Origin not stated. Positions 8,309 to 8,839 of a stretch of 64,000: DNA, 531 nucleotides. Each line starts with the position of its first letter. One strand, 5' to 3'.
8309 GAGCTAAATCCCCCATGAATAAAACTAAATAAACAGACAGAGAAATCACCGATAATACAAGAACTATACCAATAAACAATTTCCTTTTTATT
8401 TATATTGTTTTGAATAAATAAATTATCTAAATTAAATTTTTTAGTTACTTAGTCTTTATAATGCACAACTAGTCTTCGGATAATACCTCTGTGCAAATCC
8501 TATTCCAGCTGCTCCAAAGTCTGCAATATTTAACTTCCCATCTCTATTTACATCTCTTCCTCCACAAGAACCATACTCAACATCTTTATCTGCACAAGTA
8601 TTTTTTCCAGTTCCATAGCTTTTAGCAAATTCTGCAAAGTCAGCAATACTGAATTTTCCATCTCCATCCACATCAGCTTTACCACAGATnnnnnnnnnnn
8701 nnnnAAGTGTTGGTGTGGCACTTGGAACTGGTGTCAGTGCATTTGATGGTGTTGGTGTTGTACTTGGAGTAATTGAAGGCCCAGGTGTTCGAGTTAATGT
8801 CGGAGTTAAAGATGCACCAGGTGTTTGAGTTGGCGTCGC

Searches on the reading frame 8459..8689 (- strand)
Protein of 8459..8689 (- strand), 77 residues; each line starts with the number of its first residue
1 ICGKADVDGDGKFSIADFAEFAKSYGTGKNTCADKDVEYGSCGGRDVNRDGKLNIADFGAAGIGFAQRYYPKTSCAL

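Call 38: search_solved_structures(query=A3, max_evalue=10, show_alignments=3)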
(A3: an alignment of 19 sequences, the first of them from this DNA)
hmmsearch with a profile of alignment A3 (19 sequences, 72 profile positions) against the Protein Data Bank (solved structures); distinct sequences matched with E-value up to 10: 256 (the best 60 are shown).
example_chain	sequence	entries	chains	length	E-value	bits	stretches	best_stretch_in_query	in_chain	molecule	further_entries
2jnx_A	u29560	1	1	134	3.4e-08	37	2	4-55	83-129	Calcium binding protein 2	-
2m7n_A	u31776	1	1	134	1e-06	32.2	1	4-58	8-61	Calcium-binding protein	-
1jfj_A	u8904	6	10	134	1.1e-06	32.2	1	4-58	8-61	CALCIUM-BINDING PROTEIN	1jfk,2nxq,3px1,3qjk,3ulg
2sas_A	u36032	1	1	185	1.7e-06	31.5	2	5-36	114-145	SARCOPLASMIC CALCIUM-BINDING PROTEIN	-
2y3n_B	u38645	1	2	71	4.4e-05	27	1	6-66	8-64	CELLULOSOMAL FAMILY-48 PROCESSIVE GLYCOSIDE HYDROLASE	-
4fl4_A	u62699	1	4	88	0.0024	21.4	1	6-60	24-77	Glycoside hydrolase family 9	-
2i18_A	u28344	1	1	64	0.0036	20.9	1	4-25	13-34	Calcium-binding protein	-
6hcs_A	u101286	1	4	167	0.0039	20.8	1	5-59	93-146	Calmodulin-1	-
5nrm_B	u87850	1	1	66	0.0051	20.4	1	4-58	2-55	DocCel5: Type I dockerin repeat domain from A. cellulolyticus family 5 endoglucanase WP_01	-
2k0j_A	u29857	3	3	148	0.0051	20.4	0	6-64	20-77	calmodulin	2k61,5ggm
2lvi_A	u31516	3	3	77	0.0066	20.1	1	4-60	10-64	Polcalcin Phl p 7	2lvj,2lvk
4dh2_B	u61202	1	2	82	0.0067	20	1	43-60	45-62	Dockerin type 1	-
1k9u_A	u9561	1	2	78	0.0068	20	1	4-60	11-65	Polcalcin Phl p 7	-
5xop_A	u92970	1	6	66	0.0077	19.8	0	4-26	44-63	Calcium-binding protein 1 (EhCBP1), putative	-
5nrk_B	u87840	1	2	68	0.0093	19.6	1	4-58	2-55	DocCel5: Type I dockerin repeat domain from A. cellulolyticus family 5 endoglucanase WP_01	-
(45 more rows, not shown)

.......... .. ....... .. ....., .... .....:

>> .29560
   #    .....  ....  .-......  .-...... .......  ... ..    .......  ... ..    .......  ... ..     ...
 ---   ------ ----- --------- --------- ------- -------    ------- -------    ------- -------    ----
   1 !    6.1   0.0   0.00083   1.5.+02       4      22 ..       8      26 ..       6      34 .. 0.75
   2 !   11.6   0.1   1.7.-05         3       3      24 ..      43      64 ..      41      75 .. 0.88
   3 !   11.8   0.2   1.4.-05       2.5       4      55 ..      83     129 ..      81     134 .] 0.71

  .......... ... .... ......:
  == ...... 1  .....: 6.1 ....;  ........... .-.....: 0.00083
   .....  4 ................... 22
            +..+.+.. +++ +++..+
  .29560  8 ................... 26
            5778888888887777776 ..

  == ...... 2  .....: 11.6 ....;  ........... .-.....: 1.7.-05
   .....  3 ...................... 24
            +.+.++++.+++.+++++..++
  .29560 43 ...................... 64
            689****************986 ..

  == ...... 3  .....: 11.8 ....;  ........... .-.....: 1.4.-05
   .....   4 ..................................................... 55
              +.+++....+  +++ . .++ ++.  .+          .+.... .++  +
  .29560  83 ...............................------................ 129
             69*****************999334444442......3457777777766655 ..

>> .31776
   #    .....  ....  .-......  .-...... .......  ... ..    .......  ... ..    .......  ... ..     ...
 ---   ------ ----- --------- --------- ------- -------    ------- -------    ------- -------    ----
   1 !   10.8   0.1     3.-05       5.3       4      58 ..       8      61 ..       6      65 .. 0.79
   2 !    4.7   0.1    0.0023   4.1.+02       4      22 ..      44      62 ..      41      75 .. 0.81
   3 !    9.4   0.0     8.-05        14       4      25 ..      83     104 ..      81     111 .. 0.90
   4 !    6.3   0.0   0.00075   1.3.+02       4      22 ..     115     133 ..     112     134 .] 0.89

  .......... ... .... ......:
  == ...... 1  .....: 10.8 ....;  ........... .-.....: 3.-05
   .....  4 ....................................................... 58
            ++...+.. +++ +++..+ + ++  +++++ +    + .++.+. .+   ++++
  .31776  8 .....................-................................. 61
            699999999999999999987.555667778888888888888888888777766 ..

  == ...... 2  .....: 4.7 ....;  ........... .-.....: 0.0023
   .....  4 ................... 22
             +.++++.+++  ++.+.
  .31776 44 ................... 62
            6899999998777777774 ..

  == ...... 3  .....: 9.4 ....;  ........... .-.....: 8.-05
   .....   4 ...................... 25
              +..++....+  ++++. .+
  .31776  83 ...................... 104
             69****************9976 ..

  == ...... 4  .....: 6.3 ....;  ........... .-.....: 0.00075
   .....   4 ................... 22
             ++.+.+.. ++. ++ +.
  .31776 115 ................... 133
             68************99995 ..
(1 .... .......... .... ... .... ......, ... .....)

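Call 39: search_protein_families(library=pfam, alignment_id=A3, max_evalue=1)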
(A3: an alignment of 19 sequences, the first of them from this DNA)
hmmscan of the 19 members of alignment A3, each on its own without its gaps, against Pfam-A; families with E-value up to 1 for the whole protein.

A. member 1, seq(77 aa): 8 families
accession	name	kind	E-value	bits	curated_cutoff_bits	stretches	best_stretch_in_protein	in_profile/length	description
PF00036.39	EF-hand_1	-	1.1e-06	28.2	25.4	2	4-24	8-28/29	EF hand domain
PF00404.24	Dockerin_1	-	3.5e-05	24.4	22.9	2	4-20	35-51/57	Dockerin type I domain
PF13499.12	EF-hand_7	-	5.7e-05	23.8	30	1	4-22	48-66/67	EF-hand domain pair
PF13405.12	EF-hand_6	-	0.00013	21.9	25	1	5-26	9-30/30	EF-hand domain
PF13202.12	EF-hand_5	-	0.0011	18.8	25.9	1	4-21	7-24/25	EF hand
PF25191.1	DUF7832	-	0.045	14.4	27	1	49-70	69-90/115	Domain of unknown function (DUF7832)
PF23626.1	CCD_aECM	-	0.11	12.9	27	0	65-76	30-41/54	aECM cysteine-cradle domain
PF01839.29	FG-GAP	-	0.16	12.3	22.1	0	5-12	8-15/37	FG-GAP repeat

B. families by the number of members that match (of 19 scanned): 14 families
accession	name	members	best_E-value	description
PF00404.24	Dockerin_1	16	3.8e-07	Dockerin type I domain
PF00036.39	EF-hand_1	11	1.1e-06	EF hand domain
PF13405.12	EF-hand_6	10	3.9e-07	EF-hand domain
PF13202.12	EF-hand_5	9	7.6e-08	EF hand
PF13499.12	EF-hand_7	8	5.7e-05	EF-hand domain pair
PF13833.12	EF-hand_8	5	0.00043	EF-hand domain pair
PF01839.29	FG-GAP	3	0.014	FG-GAP repeat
PF25191.1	DUF7832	2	0.045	Domain of unknown function (DUF7832)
PF23626.1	CCD_aECM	2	0.045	aECM cysteine-cradle domain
PF02140.24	SUEL_Lectin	1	0.0093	D-galactoside/L-rhamnose binding SUEL lectin domain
PF21550.3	MTIP_N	1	0.13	Myosin A tail domain interacting protein, N-terminal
PF23402.1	LTI65_LTI78_NYQTKV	1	0.14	LTI65/LTI78 NYQTKV repeat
PF21955.1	CarG-like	1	0.15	Carbapenem resistance protein CarG-like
PF08827.16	DUF1805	1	0.28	Domain of unknown function (DUF1805)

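Call 73: find_related_loci(query=A6, collection=metagenome_contigs, flank=10000)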
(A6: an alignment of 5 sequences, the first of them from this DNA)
Query A6 (77 aa) in metagenome_contigs; peptide patterns used: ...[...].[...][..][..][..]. (x = any residue, [..] = any of these).
599 stretches matched a pattern (row limit reached: there are more); 31 encode a relative of the query (tblastn E <= 1e-3); 31 distinct loci.
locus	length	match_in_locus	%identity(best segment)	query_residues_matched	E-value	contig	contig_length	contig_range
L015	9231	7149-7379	94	1-77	2e-47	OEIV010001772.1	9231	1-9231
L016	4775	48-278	94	1-77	2e-45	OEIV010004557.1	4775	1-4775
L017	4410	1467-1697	83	1-77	2e-42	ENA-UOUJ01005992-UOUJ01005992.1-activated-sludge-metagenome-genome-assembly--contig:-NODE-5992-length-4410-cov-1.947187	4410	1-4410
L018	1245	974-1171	85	12-77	6e-36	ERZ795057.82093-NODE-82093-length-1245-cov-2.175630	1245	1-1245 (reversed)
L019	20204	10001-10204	46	2-77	6e-16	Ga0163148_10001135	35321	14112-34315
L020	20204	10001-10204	46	2-77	1e-15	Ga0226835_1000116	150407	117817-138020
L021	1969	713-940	49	1-77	1e-15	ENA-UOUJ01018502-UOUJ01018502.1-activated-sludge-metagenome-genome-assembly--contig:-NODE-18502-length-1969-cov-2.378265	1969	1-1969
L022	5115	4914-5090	47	1-62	6e-14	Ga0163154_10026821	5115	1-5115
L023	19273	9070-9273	38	1-77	3e-11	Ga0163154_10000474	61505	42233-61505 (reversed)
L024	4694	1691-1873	37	2-58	4e-7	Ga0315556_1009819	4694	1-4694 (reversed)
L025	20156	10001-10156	37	2-58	7e-7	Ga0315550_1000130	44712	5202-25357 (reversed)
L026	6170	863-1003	38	4-58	1e-6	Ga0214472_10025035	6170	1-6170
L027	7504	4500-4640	38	4-58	1e-6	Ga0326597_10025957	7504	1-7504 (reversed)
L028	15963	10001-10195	32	2-77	3e-6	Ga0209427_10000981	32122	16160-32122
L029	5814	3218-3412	32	2-77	3e-6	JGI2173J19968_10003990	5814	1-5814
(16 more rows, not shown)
